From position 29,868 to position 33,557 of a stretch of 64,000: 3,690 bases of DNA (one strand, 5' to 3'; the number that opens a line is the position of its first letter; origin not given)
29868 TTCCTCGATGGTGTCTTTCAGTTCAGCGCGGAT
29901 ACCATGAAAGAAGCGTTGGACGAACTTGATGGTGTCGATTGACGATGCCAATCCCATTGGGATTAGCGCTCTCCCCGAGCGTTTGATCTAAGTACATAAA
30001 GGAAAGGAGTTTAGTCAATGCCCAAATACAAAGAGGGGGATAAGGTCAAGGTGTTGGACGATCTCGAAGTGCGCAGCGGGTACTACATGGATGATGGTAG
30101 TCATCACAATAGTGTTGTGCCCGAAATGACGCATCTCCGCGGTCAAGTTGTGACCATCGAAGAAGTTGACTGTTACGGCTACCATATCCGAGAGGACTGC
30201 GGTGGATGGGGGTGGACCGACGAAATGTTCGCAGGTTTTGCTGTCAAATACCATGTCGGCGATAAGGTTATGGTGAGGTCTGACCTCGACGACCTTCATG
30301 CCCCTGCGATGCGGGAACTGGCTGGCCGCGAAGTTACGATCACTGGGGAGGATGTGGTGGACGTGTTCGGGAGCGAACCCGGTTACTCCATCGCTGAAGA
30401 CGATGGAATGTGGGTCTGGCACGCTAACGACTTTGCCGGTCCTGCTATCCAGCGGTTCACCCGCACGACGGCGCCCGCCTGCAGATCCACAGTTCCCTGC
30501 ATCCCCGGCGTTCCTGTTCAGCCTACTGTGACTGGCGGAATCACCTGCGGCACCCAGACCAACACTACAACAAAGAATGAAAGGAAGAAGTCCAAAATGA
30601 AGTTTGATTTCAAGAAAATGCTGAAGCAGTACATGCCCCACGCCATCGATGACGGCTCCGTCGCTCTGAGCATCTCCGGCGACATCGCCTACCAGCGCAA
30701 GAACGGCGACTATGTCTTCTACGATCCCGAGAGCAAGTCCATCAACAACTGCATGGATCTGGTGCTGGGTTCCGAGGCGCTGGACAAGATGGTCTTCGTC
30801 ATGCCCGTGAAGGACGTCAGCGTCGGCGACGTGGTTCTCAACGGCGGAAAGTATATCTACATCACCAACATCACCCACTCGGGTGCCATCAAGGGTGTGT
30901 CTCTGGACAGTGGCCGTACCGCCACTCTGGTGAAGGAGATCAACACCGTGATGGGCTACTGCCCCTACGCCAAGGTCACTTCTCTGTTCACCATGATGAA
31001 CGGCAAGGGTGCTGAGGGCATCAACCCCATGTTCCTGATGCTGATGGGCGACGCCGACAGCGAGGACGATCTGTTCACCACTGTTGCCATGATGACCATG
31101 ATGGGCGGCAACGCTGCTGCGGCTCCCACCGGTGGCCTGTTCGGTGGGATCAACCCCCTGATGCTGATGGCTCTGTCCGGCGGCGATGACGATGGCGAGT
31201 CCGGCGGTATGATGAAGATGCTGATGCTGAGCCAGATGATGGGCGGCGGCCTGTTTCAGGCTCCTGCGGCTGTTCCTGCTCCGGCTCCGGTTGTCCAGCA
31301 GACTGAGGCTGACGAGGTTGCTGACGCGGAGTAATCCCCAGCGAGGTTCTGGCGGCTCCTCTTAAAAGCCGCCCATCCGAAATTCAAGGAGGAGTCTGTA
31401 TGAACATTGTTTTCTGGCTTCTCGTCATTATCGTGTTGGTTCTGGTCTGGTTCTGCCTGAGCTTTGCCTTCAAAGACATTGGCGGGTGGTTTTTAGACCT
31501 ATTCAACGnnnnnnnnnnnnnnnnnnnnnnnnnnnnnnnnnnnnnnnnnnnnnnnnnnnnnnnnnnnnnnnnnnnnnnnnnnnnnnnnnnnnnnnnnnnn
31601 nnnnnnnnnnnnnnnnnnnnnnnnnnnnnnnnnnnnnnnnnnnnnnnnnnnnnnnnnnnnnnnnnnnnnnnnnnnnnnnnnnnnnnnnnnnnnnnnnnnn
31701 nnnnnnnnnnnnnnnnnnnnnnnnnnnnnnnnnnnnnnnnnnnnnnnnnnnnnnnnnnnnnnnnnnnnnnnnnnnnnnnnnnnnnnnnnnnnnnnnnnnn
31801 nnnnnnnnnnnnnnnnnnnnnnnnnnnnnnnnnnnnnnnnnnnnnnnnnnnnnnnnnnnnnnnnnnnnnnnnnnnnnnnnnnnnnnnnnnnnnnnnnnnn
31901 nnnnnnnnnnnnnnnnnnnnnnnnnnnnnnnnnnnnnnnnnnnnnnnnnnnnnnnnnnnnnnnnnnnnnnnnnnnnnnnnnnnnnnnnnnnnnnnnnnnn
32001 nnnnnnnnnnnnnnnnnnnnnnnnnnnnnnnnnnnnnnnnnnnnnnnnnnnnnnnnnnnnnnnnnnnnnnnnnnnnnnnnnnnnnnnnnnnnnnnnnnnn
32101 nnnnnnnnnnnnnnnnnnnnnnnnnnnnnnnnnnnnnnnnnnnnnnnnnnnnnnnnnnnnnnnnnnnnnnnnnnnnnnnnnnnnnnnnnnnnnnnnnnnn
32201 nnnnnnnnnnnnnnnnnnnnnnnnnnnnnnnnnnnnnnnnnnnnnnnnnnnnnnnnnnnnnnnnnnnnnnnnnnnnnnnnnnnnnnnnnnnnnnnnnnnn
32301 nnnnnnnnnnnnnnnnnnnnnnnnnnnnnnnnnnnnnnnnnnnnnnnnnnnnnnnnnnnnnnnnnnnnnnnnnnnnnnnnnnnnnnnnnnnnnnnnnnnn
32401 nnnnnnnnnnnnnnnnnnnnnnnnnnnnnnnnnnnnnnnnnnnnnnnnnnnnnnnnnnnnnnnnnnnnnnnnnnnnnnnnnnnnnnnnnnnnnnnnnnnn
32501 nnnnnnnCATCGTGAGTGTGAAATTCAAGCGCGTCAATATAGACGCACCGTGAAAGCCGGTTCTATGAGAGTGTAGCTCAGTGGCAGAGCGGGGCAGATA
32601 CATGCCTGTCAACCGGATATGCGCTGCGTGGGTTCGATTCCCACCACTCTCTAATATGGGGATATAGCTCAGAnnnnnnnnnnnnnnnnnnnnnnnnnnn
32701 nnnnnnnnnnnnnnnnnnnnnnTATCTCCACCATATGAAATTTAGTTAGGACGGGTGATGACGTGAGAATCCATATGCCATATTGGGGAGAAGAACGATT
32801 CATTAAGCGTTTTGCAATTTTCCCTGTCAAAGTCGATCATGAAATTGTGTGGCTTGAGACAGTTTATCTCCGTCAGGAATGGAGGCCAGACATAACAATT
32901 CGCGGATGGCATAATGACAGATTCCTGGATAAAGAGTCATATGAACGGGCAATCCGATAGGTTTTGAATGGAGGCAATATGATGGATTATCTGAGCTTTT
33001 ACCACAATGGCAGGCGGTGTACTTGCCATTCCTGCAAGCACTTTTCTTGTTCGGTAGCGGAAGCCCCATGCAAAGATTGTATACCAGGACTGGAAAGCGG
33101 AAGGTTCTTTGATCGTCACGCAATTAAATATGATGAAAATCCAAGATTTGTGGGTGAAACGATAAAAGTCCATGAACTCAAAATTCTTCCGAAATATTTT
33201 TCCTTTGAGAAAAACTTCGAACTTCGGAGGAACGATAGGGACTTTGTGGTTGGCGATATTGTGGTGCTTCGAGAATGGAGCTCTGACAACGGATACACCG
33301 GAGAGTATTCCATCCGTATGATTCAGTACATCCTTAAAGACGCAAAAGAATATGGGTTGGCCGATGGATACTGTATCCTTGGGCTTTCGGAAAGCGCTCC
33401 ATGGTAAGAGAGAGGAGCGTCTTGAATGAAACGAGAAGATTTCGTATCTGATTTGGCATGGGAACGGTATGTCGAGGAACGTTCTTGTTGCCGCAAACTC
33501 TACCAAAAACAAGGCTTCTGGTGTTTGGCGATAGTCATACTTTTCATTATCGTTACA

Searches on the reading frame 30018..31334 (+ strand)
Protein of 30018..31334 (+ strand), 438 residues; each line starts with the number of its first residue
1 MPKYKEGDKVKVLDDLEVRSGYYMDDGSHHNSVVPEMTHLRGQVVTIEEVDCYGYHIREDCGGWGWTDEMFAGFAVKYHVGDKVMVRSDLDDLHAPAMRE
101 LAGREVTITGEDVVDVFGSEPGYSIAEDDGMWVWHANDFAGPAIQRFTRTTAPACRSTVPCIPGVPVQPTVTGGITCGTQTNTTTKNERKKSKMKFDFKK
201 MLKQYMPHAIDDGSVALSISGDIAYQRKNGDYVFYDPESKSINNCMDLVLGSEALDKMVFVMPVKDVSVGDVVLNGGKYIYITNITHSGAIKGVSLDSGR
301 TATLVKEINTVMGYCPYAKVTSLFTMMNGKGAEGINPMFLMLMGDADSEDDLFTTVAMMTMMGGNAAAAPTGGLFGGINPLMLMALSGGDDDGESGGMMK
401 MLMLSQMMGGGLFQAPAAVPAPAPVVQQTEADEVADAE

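Call 11: search_protein_families(library=pfam, proteins=[window:30018-31334:+], max_evalue=0.01)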
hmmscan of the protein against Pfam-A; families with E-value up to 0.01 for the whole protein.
window:30018-31334:+ (438 aa): 0 families

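Call 12: search_protein_families(library=phrogs, proteins=[window:30018-31334:+], max_evalue=0.001)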
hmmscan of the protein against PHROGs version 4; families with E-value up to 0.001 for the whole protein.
window:30018-31334:+ (438 aa): 2 families
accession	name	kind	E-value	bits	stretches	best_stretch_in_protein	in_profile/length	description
phrog_7488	-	unknown function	1.2e-15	59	2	5-72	4-69/144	-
phrog_17705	-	unknown function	2.6e-10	41.5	1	5-72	3-66/202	-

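Call 25: find_related_loci(query=window:30018-31334:+, collection=viral_contigs, flank=10000)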
Query window:30018-31334:+ (438 aa) in viral_contigs; peptide patterns used: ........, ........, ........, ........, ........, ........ (x = any residue, [..] = any of these).
4 stretches matched a pattern; 3 encode a relative of the query (tblastn E <= 1e-3); 3 distinct loci.
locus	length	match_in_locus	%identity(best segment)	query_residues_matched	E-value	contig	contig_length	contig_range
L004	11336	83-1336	73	1-413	0e+0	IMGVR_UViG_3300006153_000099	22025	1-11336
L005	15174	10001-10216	44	3-74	3e-14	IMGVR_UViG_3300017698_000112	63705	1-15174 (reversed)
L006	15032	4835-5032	43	4-77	5e-10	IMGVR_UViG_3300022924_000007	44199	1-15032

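Call 67: search_protein_families(library=pfam, proteins=[window:30018-31334:+], max_evalue=0.01)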
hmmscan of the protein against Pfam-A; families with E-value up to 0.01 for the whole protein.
window:30018-31334:+ (438 aa): 0 families

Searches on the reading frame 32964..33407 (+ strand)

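Call 42: search_protein_families(library=pfam, proteins=[window:32964-33407:+], max_evalue=0.01)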
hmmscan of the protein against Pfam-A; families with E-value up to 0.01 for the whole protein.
window:32964-33407:+ (147 aa): 1 family
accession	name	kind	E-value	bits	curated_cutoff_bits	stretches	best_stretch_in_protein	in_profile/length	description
PF12961.13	DUF3850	-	4e-22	78.6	22.9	1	69-141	1-77/77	Domain of unknown function (DUF3850)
